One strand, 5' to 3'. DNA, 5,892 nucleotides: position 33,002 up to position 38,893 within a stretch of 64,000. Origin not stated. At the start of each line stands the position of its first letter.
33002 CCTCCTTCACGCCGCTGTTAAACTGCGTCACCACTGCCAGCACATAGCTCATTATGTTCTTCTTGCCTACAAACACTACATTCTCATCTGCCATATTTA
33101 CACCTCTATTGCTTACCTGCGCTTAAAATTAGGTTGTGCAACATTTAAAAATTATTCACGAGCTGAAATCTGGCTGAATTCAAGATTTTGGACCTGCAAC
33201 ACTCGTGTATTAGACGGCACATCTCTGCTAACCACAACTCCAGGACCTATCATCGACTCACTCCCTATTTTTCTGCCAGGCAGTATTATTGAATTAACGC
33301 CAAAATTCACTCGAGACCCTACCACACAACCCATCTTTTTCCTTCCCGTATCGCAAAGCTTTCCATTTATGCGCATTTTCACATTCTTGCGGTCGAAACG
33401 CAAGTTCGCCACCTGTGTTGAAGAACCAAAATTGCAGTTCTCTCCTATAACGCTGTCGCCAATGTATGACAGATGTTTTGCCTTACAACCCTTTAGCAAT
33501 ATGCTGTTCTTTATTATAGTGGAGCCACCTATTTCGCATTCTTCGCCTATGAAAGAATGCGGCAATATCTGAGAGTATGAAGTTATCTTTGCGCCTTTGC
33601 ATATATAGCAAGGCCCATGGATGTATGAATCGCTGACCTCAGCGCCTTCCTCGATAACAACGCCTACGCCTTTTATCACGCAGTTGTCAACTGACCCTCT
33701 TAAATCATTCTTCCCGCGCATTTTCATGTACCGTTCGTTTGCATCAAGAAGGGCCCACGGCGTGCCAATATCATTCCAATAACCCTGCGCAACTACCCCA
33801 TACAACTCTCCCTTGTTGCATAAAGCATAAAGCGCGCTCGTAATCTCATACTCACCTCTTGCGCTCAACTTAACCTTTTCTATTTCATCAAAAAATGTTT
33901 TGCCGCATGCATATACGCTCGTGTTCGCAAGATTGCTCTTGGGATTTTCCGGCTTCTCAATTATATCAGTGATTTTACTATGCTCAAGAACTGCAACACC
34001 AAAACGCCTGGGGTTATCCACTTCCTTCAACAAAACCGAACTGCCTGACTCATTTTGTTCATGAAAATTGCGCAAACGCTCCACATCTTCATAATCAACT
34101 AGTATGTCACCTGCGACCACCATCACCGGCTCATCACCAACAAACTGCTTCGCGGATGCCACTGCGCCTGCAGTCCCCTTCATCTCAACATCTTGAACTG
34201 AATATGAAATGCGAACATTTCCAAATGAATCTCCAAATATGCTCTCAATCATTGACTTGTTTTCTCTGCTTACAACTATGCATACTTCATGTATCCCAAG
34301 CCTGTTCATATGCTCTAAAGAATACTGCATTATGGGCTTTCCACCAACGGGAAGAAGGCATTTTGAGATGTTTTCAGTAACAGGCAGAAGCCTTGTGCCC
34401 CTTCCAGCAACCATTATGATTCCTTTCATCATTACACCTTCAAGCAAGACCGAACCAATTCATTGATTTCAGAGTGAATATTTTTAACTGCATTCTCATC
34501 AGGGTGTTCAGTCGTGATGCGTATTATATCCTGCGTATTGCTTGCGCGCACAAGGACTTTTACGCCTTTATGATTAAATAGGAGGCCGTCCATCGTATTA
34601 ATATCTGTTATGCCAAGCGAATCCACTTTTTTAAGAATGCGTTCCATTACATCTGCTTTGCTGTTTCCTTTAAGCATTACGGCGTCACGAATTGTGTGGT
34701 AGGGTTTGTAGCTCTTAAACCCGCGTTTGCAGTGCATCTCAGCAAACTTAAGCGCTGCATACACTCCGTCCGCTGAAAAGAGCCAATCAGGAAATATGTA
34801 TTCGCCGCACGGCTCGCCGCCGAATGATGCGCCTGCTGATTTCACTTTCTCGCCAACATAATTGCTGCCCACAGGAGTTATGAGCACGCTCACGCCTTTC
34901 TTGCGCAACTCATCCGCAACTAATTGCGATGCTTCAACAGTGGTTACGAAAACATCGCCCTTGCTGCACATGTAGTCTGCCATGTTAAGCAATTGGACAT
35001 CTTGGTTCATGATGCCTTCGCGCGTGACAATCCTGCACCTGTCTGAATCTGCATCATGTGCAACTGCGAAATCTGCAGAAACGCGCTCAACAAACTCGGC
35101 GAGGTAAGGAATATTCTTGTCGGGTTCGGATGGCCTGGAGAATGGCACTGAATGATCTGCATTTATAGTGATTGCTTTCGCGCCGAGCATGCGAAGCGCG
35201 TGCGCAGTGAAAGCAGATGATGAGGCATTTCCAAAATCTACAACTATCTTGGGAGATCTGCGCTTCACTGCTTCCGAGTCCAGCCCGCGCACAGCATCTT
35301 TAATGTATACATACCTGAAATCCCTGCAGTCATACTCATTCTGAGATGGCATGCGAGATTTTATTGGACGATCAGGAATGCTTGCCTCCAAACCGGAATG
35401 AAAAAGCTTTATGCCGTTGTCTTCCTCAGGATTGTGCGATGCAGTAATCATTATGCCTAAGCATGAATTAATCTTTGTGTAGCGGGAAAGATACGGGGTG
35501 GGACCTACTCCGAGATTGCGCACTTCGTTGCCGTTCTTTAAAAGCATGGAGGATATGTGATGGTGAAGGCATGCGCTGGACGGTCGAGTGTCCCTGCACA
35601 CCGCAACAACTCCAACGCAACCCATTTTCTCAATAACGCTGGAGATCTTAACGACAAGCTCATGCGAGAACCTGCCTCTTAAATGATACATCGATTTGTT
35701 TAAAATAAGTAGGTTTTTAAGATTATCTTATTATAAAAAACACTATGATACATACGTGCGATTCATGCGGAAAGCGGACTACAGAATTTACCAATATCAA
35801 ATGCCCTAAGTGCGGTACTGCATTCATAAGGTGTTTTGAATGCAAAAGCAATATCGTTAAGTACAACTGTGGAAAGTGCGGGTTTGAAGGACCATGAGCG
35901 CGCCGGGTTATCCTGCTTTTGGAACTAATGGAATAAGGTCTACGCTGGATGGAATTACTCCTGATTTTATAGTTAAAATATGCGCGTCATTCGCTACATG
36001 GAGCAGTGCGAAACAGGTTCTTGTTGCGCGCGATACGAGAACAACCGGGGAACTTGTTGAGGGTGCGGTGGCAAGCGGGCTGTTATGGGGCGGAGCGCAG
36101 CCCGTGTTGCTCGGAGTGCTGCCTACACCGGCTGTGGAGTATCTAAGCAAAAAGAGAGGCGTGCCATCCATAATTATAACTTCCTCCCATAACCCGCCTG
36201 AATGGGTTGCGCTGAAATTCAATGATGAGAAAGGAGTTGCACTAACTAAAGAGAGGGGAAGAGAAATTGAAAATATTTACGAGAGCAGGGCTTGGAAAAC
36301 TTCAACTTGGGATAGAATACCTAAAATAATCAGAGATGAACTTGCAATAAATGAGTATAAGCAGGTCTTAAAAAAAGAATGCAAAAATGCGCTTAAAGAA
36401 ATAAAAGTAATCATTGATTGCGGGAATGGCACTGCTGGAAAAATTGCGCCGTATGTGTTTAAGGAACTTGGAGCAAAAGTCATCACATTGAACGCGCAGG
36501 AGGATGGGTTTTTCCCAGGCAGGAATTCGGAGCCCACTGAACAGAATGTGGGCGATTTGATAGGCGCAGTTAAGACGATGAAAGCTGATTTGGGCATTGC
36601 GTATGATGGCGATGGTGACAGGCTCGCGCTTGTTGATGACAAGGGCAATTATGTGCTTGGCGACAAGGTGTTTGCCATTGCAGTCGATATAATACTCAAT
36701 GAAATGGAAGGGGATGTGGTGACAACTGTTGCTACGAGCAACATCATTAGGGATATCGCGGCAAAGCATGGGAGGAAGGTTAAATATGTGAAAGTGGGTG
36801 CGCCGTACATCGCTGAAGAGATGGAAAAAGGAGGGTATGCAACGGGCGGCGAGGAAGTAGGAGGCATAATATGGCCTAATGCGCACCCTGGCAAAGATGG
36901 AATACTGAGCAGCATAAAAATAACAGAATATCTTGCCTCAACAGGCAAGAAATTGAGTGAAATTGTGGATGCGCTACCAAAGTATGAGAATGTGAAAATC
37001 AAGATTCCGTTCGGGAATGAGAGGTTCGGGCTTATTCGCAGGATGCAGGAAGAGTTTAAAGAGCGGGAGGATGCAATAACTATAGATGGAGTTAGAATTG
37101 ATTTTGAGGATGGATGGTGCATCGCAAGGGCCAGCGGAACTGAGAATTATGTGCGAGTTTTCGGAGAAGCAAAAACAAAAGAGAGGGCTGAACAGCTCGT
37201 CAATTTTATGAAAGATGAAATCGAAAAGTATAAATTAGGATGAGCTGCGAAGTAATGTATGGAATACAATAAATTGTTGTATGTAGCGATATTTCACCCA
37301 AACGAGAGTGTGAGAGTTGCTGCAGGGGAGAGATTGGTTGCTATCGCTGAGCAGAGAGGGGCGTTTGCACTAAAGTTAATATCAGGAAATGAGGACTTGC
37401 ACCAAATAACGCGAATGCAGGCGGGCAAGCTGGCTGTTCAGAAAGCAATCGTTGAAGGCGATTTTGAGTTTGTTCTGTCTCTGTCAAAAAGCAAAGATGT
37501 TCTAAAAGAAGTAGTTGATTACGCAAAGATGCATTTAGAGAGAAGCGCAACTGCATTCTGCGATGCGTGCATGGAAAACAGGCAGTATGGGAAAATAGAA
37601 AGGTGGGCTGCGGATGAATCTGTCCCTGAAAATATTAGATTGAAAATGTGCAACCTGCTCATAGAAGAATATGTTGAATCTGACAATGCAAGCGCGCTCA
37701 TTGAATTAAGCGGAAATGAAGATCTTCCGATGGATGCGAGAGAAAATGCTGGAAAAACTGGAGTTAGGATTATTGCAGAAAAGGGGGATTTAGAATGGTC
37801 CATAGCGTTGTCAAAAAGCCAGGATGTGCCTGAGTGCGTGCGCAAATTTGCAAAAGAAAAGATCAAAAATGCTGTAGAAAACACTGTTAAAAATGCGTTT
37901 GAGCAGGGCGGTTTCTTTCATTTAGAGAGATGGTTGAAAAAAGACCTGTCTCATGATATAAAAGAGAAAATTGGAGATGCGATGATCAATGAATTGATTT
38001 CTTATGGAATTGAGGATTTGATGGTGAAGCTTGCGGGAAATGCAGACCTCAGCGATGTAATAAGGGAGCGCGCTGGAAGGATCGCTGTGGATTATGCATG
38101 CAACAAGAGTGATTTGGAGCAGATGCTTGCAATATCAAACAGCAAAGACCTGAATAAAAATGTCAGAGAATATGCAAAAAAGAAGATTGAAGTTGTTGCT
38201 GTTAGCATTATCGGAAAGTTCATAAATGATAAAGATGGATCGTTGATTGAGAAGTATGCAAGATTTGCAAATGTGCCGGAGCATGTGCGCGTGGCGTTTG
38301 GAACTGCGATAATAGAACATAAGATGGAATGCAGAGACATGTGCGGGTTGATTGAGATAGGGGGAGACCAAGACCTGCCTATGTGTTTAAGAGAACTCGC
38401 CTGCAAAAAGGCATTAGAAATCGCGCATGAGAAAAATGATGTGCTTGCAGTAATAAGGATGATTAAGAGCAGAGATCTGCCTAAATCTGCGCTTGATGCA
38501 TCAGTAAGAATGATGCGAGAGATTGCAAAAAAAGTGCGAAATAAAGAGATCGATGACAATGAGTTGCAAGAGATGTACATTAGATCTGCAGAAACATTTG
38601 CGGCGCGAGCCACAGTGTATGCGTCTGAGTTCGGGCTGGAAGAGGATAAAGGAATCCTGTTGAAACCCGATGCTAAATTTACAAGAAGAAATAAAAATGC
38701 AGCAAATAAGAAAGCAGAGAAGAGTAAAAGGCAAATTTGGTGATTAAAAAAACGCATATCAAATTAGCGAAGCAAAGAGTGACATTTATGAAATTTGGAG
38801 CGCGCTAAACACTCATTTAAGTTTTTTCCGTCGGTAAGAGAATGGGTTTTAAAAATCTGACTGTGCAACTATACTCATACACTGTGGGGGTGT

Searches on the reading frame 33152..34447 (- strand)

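Call 63: search_protein_families(library=pfam, proteins=[window:33152-34447:-], max_evalue=0.0001)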
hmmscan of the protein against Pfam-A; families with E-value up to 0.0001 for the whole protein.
window:33152-34447:- (431 aa): 5 families
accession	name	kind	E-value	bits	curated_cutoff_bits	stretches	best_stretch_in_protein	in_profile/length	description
PF00483.29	NTP_transferase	-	2.1e-49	168.8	21.2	1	8-241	1-243/245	Nucleotidyl transferase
PF00132.30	Hexapep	-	3.5e-12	45.9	27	1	373-407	1-35/36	Bacterial transferase hexapeptide (six repeats)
PF12804.13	NTP_transf_3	-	4.1e-12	47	27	1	9-134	1-116/160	MobA-like NTP transferase domain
PF25084.1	LbH_EIF2B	-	3.9e-09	36.9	54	1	281-347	23-88/105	EIF2B subunit epsilon LbH domain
PF24894.1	Hexapep_GlmU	-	2.9e-07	31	23.3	0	297-354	18-74/104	GlmU-like, C-terminal hexapeptide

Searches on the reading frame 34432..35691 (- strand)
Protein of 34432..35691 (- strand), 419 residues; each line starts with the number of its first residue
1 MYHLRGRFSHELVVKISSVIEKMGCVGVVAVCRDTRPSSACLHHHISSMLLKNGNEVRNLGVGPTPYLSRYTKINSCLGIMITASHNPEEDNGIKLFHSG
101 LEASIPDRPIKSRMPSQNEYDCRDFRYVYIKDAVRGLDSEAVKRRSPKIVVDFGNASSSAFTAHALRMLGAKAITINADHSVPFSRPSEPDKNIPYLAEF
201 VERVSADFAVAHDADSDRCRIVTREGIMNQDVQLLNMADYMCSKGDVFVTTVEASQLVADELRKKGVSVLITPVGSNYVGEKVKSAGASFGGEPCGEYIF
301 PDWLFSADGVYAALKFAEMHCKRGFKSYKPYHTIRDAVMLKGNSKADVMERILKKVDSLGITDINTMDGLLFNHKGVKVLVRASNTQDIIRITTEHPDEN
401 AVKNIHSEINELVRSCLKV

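Call 63: search_protein_families(library=pfam, proteins=[window:34432-35691:-], max_evalue=0.0001)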
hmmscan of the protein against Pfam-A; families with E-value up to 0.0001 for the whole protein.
window:34432-35691:- (419 aa): 4 families
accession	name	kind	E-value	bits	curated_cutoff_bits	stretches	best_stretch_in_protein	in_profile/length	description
PF02878.22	PGM_PMM_I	-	4.5e-21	75.4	22.5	1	16-110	30-127/138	Phosphoglucomutase/phosphomannomutase, alpha/beta/alpha domain I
PF02880.22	PGM_PMM_III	-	3e-17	63.2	20.7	1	234-325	6-102/115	Phosphoglucomutase/phosphomannomutase, alpha/beta/alpha domain III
PF02879.22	PGM_PMM_II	-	6.2e-15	56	29.3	1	129-226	3-103/103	Phosphoglucomutase/phosphomannomutase, alpha/beta/alpha domain II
PF00408.26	PGM_PMM_IV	-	7.9e-06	26.3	23.1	1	346-411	12-67/68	Phosphoglucomutase/phosphomannomutase, C-terminal domain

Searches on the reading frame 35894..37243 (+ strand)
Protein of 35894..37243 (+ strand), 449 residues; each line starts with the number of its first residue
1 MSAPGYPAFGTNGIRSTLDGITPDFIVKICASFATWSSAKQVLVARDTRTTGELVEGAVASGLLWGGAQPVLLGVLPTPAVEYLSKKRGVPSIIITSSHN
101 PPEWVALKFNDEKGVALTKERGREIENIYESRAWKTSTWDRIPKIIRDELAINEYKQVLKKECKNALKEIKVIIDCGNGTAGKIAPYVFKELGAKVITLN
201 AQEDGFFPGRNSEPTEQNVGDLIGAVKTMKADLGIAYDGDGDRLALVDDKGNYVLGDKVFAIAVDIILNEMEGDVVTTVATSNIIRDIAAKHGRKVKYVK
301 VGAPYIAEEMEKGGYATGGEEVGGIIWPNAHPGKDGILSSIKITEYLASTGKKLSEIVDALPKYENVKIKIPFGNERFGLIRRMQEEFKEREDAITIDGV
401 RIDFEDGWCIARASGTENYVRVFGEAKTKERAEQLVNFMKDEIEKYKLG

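Call 63: search_protein_families(library=pfam, proteins=[window:35894-37243:+], max_evalue=0.0001)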
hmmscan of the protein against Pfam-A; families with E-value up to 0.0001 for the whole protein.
window:35894-37243:+ (449 aa): 4 families
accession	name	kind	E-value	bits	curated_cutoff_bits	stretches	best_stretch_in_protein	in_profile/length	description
PF02878.22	PGM_PMM_I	-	3.2e-29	101.8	22.5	1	8-132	3-134/138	Phosphoglucomutase/phosphomannomutase, alpha/beta/alpha domain I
PF02880.22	PGM_PMM_III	-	7e-26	91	20.7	1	256-363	2-114/115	Phosphoglucomutase/phosphomannomutase, alpha/beta/alpha domain III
PF02879.22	PGM_PMM_II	-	1.8e-24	86.7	29.3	1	155-251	7-103/103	Phosphoglucomutase/phosphomannomutase, alpha/beta/alpha domain II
PF00408.26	PGM_PMM_IV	-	8.1e-12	45.5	23.1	1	386-440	13-66/68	Phosphoglucomutase/phosphomannomutase, C-terminal domain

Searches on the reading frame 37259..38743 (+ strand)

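Call 63: search_protein_families(library=pfam, proteins=[window:37259-38743:+], max_evalue=0.0001)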
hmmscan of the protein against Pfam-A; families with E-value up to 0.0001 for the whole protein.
window:37259-38743:+ (494 aa): 0 families

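Call 85: search_protein_families(library=pfam, proteins=[window:37259-38743:+], max_evalue=1)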
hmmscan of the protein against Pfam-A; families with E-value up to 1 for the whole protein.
window:37259-38743:+ (494 aa): 3 families
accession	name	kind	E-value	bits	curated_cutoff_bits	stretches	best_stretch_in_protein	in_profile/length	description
PF06786.17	UPF0253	-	0.013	16.3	27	0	146-164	33-51/65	Uncharacterised protein family (UPF0253)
PF03479.20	PCC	-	0.081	13.7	25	0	182-206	5-30/117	Plants and Prokaryotes Conserved (PCC) domain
PF15825.10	FAM25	-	0.12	13.2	27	0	176-216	20-60/65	FAM25 family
